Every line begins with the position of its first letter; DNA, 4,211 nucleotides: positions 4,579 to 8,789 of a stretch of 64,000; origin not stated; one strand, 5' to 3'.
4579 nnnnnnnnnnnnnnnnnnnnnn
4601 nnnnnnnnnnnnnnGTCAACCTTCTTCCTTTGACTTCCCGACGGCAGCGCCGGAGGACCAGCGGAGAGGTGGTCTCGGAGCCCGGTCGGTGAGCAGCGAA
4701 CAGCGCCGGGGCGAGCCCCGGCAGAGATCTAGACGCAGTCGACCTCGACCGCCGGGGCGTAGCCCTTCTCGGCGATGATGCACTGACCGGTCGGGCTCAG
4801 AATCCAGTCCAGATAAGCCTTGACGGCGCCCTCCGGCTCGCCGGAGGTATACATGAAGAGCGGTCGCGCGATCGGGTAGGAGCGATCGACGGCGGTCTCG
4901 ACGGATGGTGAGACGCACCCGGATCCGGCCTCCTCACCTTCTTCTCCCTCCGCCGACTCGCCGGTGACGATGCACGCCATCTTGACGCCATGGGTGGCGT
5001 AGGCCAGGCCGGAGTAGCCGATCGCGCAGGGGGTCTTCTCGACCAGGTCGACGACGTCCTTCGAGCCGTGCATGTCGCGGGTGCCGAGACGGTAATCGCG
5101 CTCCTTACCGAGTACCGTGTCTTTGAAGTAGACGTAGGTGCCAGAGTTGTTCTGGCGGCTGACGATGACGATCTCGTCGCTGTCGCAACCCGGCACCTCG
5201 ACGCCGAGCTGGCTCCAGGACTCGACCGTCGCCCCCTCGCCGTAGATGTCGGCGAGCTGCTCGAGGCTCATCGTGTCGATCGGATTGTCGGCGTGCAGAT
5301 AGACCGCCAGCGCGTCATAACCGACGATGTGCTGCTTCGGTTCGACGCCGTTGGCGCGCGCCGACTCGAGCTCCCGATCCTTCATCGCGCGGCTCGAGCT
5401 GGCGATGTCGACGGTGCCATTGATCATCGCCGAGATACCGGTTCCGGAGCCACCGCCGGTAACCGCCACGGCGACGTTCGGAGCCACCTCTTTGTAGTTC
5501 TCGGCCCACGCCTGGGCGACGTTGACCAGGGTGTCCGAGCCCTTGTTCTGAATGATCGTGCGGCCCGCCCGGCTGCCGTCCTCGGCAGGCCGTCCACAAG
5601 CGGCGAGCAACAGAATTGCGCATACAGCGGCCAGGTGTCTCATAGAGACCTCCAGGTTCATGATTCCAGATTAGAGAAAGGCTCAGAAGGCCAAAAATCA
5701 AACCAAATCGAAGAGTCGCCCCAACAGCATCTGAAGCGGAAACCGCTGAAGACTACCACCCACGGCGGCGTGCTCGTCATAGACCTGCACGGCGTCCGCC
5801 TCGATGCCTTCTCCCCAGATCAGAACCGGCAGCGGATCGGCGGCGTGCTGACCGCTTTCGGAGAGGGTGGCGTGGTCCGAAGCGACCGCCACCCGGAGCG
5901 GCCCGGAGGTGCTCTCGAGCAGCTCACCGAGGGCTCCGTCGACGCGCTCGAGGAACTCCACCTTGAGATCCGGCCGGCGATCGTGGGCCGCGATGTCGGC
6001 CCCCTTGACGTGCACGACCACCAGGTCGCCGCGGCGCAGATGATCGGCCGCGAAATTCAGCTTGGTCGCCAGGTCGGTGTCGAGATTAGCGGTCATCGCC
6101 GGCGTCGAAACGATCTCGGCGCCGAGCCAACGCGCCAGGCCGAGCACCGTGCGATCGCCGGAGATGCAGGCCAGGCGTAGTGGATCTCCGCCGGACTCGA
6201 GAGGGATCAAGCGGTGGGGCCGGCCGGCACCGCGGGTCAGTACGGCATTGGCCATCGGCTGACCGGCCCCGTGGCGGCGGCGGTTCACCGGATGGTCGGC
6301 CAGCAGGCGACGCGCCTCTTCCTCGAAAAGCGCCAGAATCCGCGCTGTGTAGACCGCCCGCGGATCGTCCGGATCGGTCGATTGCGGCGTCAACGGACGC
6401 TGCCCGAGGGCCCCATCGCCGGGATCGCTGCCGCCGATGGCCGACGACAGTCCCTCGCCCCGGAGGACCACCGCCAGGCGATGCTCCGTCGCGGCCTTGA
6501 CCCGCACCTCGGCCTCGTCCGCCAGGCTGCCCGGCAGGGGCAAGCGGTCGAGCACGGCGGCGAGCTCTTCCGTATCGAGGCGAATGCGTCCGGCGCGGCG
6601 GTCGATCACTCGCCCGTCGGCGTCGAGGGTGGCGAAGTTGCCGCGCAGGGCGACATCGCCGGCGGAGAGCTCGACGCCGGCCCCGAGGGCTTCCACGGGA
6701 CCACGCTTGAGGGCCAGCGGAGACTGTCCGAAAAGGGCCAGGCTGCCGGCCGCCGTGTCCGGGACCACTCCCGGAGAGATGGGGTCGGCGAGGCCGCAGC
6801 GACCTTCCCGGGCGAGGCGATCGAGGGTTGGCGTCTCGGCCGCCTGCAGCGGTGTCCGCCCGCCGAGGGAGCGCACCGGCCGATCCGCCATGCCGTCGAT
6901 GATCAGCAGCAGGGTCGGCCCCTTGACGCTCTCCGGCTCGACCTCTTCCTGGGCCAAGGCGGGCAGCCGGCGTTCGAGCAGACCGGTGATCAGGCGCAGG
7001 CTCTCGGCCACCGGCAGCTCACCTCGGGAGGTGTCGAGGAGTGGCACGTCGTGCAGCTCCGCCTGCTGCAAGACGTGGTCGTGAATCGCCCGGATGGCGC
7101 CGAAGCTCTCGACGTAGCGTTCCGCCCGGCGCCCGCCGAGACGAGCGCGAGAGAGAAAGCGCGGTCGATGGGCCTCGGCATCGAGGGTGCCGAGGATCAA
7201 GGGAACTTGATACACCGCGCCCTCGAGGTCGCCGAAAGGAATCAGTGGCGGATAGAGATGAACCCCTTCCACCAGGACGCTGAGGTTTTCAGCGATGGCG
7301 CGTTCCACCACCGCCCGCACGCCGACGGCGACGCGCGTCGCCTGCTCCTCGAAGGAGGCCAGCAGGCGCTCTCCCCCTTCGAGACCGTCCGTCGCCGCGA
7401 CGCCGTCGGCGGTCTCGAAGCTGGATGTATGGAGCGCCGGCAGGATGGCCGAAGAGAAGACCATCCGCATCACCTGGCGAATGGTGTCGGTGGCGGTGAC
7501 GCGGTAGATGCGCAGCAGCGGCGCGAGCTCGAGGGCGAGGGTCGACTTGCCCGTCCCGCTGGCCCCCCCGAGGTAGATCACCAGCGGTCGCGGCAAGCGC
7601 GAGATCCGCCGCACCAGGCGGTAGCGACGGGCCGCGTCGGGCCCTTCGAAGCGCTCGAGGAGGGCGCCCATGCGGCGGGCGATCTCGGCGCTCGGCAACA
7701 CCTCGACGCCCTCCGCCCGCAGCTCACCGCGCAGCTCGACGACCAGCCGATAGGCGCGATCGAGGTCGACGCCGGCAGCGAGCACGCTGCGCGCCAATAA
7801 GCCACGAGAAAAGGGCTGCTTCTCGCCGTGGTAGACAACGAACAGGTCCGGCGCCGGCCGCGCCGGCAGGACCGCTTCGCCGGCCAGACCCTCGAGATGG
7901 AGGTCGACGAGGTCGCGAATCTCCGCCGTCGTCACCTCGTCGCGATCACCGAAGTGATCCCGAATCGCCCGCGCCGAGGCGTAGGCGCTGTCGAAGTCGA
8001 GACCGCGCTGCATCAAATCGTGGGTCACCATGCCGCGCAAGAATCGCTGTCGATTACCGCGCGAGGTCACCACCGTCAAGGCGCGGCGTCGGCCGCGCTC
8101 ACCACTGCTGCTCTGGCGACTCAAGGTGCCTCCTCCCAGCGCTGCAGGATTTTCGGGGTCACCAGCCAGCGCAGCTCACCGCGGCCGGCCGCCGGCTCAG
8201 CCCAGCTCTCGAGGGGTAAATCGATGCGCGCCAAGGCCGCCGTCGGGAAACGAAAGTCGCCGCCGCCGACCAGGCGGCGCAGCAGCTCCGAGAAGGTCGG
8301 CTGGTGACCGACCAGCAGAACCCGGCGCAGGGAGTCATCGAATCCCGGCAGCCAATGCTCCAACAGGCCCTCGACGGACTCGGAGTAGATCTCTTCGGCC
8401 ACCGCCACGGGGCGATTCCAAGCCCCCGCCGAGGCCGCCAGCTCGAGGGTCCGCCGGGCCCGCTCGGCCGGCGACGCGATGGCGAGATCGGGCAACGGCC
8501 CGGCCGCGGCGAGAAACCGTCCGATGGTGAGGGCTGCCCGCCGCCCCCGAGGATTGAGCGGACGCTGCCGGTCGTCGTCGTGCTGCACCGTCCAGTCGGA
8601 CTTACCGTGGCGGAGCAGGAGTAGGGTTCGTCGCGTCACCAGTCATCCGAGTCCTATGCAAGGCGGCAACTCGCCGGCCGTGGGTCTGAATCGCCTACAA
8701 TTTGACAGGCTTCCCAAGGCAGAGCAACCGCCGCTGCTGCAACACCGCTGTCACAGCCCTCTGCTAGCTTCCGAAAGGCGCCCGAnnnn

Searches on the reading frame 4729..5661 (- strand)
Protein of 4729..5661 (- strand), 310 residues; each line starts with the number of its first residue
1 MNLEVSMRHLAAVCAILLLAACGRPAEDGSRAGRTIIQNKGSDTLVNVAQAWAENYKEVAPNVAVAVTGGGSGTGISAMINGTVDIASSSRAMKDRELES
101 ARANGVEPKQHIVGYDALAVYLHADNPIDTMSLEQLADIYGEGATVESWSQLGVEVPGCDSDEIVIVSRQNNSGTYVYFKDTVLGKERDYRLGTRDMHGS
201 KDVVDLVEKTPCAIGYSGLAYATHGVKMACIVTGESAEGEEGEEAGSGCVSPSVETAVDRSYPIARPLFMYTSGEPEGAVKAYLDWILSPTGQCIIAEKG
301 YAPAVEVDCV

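Call 9: search_protein_families(library=ncbifam, proteins=[window:4729-5661:-], max_evalue=0.00001)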
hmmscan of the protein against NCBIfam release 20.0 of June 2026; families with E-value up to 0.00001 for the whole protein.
window:4729-5661:- (310 aa): 3 families
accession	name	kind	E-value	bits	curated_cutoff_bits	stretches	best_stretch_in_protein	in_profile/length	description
TIGR02136.1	ptsS_2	subfamily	3.3e-66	223.5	206.6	1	14-303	11-294/295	phosphate ABC transporter substrate-binding protein PstS family protein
TIGR00975.1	3a0107s03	equivalog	3.8e-17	62.3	205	1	37-233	1-212/315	phosphate ABC transporter substrate-binding protein PstS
NF008171.0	PRK10918.1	equivalog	6.2e-06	25.4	339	0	45-223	37-225/346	phosphate ABC transporter substrate-binding protein PstS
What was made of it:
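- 4729..5661 (-): pstS, the phosphate-binding protein and first gene of the operon. TIGR02136 223.5 bits, above the cutoff (call 9)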

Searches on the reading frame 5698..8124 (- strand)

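Call 9: search_protein_families(library=ncbifam, proteins=[window:5698-8124:-], max_evalue=0.00001)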
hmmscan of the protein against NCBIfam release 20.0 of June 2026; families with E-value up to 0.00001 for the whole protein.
window:5698-8124:- (808 aa): 10 families
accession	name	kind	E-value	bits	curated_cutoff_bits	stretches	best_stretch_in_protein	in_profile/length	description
NF003104.0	PRK04024.1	equivalog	9.1e-107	357.3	489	1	404-797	5-393/412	2,3-bisphosphoglycerate-independent phosphoglycerate mutase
TIGR00306.2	apgM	subfamily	1.7e-97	327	320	1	405-801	3-399/403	2,3-bisphosphoglycerate-independent phosphoglycerate mutase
NF008994.0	PRK12337.1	equivalog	2.6e-76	257.1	603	1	18-381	91-468/492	2-phosphoglycerate kinase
NF003259.0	PRK04220.1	equivalog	2.1e-73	247.3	343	1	101-375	13-284/306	2-phosphoglycerate kinase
NF038358.1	phophono_PhpG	equivalog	6.3e-72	242.6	545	1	405-793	3-404/417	CMP-5'-phosphonoformate--3-phosphoglycerate phosphonoformyl transferase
NF003160.0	PRK04135.1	equivalog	2e-65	221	468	1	404-801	18-388/403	2,3-bisphosphoglycerate-independent phosphoglycerate mutase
NF003242.0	PRK04200.1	equivalog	2.2e-60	204.6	426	1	405-801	4-389/395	cofactor-independent phosphoglycerate mutase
TIGR02535.1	hyp_Hser_kinase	hypoth_equivalog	2e-58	198.1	446.3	1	405-794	4-385/397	proposed homoserine kinase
NF008995.0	PRK12338.1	equivalog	2.6e-37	128.9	434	1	179-379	3-202/319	hypothetical protein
NF008996.1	PRK12339.1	equivalog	3e-07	30.4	250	1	182-367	2-180/193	mevalonate-3-phosphate 5-kinase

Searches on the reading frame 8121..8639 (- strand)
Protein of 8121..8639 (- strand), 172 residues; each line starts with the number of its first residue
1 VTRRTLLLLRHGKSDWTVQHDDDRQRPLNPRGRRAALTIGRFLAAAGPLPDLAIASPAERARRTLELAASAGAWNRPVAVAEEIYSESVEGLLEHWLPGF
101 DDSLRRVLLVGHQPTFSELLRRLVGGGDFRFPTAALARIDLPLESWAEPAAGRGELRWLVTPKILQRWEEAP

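Call 9: search_protein_families(library=ncbifam, proteins=[window:8121-8639:-], max_evalue=0.00001)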
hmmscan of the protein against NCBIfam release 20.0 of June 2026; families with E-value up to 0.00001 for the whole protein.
window:8121-8639:- (172 aa): 2 families
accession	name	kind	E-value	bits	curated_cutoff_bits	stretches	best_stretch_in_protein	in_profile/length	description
TIGR00249.1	sixA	equivalog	1e-12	48.1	74.5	1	6-162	3-154/154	phosphohistidine phosphatase SixA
NF002339.0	PRK01295.1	equivalog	6.5e-06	25.7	316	1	3-67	2-68/206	2,3-bisphosphoglycerate-dependent phosphoglycerate mutase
